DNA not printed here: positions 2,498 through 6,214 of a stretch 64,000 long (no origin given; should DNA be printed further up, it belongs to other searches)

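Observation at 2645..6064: PIN nuclease tethered to a ~900-aa helical scaffold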

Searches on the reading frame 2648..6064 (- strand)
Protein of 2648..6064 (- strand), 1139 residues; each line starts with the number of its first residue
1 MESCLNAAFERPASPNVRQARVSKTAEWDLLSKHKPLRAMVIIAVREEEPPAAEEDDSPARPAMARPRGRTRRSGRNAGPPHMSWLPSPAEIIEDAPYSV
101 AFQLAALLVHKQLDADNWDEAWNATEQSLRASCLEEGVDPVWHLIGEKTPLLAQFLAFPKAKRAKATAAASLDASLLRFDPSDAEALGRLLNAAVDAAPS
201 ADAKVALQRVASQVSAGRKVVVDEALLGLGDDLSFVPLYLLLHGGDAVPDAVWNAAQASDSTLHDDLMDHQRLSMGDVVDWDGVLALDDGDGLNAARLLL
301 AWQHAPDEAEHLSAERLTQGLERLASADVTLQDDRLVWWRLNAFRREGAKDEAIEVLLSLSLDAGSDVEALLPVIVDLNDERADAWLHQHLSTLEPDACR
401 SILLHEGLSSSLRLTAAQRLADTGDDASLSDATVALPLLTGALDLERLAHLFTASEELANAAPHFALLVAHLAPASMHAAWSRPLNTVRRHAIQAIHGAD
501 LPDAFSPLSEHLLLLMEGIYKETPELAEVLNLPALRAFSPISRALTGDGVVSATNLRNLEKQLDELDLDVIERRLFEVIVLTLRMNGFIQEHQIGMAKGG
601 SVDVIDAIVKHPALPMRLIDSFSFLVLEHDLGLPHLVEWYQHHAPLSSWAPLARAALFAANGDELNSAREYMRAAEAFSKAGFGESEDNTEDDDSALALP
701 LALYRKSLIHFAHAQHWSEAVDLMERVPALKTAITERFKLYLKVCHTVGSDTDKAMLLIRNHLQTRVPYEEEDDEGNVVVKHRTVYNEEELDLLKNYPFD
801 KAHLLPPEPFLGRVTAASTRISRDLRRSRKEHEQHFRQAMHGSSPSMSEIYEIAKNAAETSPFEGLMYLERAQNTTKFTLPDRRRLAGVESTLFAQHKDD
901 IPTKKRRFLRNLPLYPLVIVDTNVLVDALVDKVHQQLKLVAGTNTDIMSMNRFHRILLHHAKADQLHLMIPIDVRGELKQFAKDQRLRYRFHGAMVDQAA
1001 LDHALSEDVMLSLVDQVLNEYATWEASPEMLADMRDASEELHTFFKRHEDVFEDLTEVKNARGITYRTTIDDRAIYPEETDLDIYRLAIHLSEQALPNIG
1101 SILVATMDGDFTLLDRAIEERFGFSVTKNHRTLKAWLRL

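Call 21: search_protein_families(library=padloc, proteins=[window:2648-6064:-], max_evalue=1)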
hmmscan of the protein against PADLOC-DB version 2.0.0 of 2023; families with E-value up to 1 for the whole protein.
window:2648-6064:- (1139 aa): 0 families

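Call 25: search_protein_representatives(protein=window:2648-6064:-)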
Query: 1139 residues. Proteins with E-value up to 0.001 (for the whole library): 151; up to 1e-10: 98; up to 1e-30: 51. The best 150 are listed.
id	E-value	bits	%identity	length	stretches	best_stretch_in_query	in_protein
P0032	0.0e+00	1407.8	58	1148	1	1-1139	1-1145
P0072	4.6e-245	832.9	42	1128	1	1-1138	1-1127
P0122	2.9e-216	737.5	38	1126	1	3-1137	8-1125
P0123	1.4e-196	672.3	62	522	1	187-699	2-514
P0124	4.7e-196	670.6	38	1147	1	3-1138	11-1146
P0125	3.6e-177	608.1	34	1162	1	1-1136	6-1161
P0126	4.8e-169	581.2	34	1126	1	3-1138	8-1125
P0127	1.6e-158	546.3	33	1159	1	14-1138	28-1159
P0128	7.6e-138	477.9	33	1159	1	1-1137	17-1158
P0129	9.2e-128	444.5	35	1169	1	2-1137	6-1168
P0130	6.1e-122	425.2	30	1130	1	3-1137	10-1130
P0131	6.4e-118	411.9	32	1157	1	4-1137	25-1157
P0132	1.2e-116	407.7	31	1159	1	3-1138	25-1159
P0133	5.9e-116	405.4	34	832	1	299-1137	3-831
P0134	1.5e-111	390.8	30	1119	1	18-1130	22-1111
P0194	2.4e-15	72.3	37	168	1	1010-1138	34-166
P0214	3.4e-11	58.5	37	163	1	1007-1121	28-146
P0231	6.6e-09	50.9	45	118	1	1046-1130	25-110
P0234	4.9e-08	48.1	40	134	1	1066-1137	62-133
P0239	2.7e-07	45.6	46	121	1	1067-1137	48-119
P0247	1.7e-06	42.9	56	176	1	1080-1134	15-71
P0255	1.3e-05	40.1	47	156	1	1078-1137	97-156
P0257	1.7e-05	39.7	45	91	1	1078-1137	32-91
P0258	1.7e-05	39.7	45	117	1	1064-1127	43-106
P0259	2.2e-05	39.3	55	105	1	1078-1133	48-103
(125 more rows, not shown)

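Call 26: search_protein_families(library=pfam, proteins=[P0255, P0234, P0239, P0257, P0258, P0259, P0247, P0231, P0214, P0194], max_evalue=1)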
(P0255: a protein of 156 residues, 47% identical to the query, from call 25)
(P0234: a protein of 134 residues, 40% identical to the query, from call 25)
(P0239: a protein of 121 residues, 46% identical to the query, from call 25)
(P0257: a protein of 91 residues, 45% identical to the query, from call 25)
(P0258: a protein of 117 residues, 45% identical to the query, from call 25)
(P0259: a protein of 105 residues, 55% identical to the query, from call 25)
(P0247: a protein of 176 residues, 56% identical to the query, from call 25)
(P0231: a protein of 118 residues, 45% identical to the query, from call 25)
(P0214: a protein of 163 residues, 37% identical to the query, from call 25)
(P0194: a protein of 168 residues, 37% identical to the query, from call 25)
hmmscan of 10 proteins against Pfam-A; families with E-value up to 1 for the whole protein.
P0255 (156 aa): 2 families
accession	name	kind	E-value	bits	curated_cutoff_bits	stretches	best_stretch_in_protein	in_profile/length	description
PF06739.17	SBBP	-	0.0003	21.1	20.5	1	62-88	9-34/38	Beta-propeller repeat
PF01436.27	NHL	-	0.00048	20.5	20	1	66-87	1-22/28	NHL repeat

P0234 (134 aa): 0 families

P0239 (121 aa): 0 families

P0257 (91 aa): 0 families

P0258 (117 aa): 2 families
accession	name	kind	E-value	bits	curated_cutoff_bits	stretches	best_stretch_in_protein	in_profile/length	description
PF01479.30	S4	-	0.00044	20.4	22.8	1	5-42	2-39/48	S4 domain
PF21468.3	Tor_FN3_2nd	-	0.28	11.9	27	1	47-79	15-47/86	Tyrosine-protein kinase receptor torso, second FN3 domain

P0259 (105 aa): 1 family
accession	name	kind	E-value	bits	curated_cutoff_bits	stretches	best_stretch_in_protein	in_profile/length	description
PF18326.6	RFX5_N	-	0.058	13.6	25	1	32-55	34-57/59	RFX5 N-terminal domain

P0247 (176 aa): 1 family
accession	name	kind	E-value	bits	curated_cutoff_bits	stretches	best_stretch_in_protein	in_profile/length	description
PF08672.17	ANAPC2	-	0.22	12.5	23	1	10-28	5-23/60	Anaphase promoting complex (APC) subunit 2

P0231 (118 aa): 2 families
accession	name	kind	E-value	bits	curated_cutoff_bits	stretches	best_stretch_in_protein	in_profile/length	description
PF21468.3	Tor_FN3_2nd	-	0.033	14.8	27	1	48-77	15-44/86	Tyrosine-protein kinase receptor torso, second FN3 domain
PF16032.11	DUF4788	-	0.07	12.5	27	1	22-73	145-192/229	Domain of unknown function (DUF4788)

P0214 (163 aa): 1 family
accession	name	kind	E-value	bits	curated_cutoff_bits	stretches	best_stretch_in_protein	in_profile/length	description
PF05400.18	FliT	-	0.24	12.6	29.5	1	55-86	3-36/85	Flagellar protein FliT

P0194 (168 aa): 1 family
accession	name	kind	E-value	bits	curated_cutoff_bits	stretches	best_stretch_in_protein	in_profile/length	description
PF10018.14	Med4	-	0.26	11.4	26.9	1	56-121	37-95/190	Vitamin-D-receptor interacting Mediator subunit 4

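Call 29: search_protein_families(library=pfam, alignment_id=A3, max_evalue=1)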
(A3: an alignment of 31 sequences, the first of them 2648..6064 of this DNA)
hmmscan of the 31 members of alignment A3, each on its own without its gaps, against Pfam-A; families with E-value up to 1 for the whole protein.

A. member 1, window:2648-6064:- (1139 aa): 0 families

B. families by the number of members that match (of 31 scanned): 27 families (the first 25 are shown)
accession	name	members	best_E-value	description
PF13174.12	TPR_6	3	0.16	Tetratricopeptide repeat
PF16289.11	PIN_12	2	0.0083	PIN domain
PF13424.12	TPR_12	2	0.084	Tetratricopeptide repeat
PF00637.26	Clathrin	1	0.0077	Region in Clathrin and VPS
PF12706.13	Lactamase_B_2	1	0.011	Beta-lactamase superfamily domain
PF19954.5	EAD10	1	0.048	Effector-associated domain 10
PF25058.1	ARM_TT21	1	0.049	Tetratricopeptide repeat protein 21 ARM repeat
PF13470.12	PIN_3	1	0.074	PIN domain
PF01850.27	PIN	1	0.078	PIN domain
PF03925.18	SeqA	1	0.081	SeqA protein C-terminal domain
PF01535.26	PPR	1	0.083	PPR repeat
PF23713.2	WH_Egal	1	0.084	Egalitarian winged helix domain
PF13638.12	PIN_4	1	0.11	PIN domain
PF24376.1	DUF7532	1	0.15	Family of unknown function (DUF7532)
PF14300.12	DMP19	1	0.16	DMP19-like protein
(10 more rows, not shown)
